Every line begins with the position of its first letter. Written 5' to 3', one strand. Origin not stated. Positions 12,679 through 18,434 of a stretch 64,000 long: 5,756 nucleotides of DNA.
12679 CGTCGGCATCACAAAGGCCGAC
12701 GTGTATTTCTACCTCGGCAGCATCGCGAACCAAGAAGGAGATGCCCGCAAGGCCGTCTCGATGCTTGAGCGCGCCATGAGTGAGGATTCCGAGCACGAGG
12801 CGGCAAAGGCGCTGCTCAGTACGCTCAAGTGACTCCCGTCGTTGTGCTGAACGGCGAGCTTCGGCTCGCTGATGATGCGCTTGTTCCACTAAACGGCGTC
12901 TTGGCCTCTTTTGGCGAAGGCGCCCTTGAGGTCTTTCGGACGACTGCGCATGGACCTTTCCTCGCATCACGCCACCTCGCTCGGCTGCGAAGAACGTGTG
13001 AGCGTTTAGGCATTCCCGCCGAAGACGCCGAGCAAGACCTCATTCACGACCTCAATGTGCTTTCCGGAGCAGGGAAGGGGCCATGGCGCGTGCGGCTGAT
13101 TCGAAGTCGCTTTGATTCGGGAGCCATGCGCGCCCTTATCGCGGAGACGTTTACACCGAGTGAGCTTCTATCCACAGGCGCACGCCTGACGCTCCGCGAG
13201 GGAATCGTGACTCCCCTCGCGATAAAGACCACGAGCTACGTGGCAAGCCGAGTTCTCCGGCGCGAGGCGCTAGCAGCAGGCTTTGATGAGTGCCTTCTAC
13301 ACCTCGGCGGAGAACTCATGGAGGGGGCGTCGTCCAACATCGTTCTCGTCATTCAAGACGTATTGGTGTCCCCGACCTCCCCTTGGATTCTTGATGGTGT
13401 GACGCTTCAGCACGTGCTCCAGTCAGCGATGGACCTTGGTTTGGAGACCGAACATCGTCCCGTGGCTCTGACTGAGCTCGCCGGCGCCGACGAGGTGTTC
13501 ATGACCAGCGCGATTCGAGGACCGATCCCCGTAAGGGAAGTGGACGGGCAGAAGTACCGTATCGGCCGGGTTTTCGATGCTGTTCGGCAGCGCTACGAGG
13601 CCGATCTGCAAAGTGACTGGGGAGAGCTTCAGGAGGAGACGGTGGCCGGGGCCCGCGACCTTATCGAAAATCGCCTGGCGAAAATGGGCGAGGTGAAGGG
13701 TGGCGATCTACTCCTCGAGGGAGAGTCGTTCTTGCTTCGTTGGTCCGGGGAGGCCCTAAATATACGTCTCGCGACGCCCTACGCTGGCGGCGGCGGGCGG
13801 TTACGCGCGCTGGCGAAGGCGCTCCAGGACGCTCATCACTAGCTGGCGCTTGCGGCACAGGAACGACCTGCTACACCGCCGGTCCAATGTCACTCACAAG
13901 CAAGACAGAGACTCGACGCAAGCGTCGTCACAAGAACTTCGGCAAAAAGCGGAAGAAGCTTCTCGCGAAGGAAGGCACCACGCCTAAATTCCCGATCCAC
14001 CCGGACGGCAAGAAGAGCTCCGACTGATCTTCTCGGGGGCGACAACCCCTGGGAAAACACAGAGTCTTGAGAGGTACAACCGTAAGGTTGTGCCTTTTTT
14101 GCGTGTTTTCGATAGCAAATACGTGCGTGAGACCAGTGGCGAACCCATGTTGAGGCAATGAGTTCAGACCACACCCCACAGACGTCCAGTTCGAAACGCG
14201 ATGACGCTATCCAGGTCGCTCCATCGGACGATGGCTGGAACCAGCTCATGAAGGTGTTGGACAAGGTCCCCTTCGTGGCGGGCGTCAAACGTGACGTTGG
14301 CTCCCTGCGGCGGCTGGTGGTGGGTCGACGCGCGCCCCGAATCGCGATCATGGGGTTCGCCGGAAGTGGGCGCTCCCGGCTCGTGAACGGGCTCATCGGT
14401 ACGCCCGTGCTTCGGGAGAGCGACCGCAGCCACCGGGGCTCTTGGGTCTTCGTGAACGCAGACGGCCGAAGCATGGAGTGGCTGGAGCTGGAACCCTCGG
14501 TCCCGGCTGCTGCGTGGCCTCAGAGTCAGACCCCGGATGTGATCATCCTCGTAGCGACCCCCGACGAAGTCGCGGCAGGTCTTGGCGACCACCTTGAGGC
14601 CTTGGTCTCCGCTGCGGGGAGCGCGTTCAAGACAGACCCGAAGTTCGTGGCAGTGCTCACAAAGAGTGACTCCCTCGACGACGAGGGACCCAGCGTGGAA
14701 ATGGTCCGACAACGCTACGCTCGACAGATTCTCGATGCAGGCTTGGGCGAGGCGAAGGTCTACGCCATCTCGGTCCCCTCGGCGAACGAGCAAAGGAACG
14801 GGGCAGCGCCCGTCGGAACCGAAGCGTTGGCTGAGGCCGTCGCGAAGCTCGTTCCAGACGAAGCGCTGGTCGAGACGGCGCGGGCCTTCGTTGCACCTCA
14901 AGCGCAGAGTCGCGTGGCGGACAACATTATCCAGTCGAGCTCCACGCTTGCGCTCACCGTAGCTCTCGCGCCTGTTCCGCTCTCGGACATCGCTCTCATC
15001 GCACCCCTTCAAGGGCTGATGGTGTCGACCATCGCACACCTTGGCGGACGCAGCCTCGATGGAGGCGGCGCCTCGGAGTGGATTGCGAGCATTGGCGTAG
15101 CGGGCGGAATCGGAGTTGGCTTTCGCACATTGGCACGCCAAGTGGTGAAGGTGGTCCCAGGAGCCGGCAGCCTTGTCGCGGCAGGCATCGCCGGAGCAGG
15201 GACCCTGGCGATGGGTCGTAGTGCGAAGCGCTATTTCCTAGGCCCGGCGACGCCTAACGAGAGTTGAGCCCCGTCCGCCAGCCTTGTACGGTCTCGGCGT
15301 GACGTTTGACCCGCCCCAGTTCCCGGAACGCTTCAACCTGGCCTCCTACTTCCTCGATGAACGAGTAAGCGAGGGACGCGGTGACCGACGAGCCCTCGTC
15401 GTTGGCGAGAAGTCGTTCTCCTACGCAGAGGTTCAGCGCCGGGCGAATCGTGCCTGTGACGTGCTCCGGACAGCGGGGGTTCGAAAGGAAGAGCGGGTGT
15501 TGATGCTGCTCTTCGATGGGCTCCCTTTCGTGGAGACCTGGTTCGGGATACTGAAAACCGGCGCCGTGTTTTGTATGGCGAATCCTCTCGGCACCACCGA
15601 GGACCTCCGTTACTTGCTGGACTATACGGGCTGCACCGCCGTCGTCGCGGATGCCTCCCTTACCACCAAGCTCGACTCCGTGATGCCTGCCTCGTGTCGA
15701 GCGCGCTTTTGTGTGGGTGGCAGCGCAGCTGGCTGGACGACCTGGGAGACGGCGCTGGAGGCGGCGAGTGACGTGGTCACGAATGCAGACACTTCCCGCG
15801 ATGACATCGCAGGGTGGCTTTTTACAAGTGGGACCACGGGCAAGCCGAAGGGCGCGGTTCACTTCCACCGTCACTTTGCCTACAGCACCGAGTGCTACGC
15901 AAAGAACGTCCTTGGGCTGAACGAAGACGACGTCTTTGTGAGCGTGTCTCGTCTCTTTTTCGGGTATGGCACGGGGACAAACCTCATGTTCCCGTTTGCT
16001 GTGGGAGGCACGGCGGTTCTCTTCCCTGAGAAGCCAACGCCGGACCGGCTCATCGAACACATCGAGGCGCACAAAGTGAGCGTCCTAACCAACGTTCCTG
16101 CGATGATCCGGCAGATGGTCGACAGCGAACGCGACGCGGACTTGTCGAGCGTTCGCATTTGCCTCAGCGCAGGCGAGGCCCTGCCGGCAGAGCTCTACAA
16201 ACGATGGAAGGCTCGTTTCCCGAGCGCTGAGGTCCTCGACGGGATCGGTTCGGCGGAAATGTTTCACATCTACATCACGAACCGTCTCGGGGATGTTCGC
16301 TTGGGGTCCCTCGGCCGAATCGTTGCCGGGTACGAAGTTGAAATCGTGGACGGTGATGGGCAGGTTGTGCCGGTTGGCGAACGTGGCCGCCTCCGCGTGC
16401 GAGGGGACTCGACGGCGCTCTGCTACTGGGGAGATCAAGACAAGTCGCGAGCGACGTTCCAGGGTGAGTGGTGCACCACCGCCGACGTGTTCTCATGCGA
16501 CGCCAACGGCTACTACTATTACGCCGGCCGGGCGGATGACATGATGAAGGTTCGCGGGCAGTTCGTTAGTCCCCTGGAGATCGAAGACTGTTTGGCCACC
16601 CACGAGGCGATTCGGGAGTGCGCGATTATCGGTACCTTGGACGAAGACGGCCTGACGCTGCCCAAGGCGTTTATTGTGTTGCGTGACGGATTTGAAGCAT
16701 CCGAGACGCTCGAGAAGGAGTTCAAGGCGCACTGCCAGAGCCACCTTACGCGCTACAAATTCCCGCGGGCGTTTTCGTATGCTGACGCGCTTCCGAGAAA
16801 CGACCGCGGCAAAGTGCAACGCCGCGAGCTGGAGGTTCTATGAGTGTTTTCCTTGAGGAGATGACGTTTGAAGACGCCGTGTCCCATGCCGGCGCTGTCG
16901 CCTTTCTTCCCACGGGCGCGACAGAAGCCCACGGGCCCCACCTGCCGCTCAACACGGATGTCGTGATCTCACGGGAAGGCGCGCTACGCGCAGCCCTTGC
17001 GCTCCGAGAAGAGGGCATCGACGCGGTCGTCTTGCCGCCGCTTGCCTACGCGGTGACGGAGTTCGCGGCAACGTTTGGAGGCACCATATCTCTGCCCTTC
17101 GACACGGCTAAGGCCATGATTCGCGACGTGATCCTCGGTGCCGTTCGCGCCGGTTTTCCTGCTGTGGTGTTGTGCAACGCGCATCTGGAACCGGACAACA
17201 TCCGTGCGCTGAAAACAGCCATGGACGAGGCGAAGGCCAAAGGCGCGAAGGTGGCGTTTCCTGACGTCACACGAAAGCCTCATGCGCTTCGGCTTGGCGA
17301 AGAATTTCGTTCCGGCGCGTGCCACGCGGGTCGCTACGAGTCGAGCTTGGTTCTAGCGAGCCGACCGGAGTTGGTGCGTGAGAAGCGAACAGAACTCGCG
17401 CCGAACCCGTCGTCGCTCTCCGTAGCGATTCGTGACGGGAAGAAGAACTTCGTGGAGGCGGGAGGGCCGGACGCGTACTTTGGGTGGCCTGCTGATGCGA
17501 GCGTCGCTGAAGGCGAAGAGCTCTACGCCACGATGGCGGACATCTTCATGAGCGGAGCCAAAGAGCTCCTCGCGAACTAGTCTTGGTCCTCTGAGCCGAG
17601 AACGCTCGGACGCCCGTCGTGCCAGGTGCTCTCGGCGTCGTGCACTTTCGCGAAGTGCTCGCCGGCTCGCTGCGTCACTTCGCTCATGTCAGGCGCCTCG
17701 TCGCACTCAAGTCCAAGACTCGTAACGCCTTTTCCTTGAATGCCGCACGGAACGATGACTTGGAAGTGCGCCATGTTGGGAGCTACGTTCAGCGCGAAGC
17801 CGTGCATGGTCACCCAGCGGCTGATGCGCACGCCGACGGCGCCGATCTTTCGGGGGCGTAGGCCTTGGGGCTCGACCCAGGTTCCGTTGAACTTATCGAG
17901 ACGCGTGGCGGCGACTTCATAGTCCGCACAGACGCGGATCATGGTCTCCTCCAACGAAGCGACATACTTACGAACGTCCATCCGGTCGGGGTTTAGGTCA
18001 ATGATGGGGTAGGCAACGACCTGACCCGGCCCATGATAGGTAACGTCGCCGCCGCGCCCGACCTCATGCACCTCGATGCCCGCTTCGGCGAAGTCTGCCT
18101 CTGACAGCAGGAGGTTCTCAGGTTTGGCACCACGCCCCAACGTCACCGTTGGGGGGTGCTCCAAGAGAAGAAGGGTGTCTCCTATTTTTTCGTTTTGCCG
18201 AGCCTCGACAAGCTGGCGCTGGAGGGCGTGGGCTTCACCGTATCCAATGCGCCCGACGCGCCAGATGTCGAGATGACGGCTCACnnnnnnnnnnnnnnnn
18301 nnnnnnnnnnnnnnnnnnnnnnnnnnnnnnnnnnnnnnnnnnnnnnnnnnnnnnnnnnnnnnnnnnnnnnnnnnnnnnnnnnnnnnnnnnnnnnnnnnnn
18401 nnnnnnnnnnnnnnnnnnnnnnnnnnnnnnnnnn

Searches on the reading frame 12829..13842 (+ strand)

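Call 74: search_protein_families(library=pfam, proteins=[window:12829-13842:+], max_evalue=0.00001)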
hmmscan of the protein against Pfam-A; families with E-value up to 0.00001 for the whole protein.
window:12829-13842:+ (337 aa): 1 family
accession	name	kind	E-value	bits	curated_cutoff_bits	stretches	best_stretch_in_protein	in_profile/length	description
PF01063.24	Aminotran_4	-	7.9e-34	117.9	28.5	1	31-238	1-223/223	Amino-transferase class IV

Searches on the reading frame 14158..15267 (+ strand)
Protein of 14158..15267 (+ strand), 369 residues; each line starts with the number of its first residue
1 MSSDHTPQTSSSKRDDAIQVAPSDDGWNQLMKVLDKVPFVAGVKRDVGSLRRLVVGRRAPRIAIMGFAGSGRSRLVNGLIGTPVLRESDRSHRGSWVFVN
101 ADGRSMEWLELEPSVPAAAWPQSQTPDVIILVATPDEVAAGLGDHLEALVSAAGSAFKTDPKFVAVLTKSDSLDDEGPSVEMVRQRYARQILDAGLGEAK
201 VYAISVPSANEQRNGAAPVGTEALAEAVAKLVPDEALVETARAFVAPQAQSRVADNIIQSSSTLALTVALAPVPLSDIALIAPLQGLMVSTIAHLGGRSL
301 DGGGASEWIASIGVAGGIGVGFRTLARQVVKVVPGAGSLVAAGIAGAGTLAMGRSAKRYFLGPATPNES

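Call 74: search_protein_families(library=pfam, proteins=[window:14158-15267:+], max_evalue=0.00001)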
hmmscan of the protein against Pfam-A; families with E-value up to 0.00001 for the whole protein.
window:14158-15267:+ (369 aa): 1 family
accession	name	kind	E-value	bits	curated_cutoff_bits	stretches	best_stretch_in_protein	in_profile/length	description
PF05128.17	DUF697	-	2e-06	28.1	27.7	1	236-360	5-135/162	Domain of unknown function (DUF697)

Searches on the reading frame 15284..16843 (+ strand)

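Call 74: search_protein_families(library=pfam, proteins=[window:15284-16843:+], max_evalue=0.00001)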
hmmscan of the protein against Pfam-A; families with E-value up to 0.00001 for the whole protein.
window:15284-16843:+ (519 aa): 2 families
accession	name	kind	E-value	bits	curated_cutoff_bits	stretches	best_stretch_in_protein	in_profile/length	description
PF00501.34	AMP-binding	-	2.1e-79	267.5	29.9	1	27-382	3-384/384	AMP-binding enzyme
PF13193.12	AMP-binding_C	-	3e-14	54.1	24.5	1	432-510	1-76/76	AMP-binding enzyme C-terminal domain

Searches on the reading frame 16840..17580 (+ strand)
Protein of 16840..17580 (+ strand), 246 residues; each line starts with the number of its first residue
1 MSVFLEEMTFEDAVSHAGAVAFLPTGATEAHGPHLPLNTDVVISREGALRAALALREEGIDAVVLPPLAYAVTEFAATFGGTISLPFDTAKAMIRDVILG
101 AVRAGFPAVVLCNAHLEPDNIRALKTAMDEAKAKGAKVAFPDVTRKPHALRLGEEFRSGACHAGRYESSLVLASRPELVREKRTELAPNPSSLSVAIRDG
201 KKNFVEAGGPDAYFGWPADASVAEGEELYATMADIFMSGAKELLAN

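Call 74: search_protein_families(library=pfam, proteins=[window:16840-17580:+], max_evalue=0.00001)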
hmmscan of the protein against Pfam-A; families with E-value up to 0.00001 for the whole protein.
window:16840-17580:+ (246 aa): 1 family
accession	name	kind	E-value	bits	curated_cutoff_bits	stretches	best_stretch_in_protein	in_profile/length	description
PF02633.19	Creatininase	-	2.3e-48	165.1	31.3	1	7-235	2-233/238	Creatinine amidohydrolase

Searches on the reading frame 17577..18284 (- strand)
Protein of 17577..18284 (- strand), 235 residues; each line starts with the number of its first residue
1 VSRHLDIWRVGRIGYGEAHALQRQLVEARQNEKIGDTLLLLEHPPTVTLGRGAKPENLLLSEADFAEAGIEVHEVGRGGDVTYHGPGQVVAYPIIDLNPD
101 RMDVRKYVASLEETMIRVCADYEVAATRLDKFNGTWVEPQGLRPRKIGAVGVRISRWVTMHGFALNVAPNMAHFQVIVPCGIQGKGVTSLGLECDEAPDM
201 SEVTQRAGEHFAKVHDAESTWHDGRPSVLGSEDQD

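Call 74: search_protein_families(library=pfam, proteins=[window:17577-18284:-], max_evalue=0.00001)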
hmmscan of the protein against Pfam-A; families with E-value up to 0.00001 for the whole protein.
window:17577-18284:- (235 aa): 1 family
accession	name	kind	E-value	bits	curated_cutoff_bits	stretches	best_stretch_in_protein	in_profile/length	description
PF21948.1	LplA-B_cat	-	3.5e-47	161.4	27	1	15-212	2-200/200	Lipoyl protein ligase A/B catalytic domain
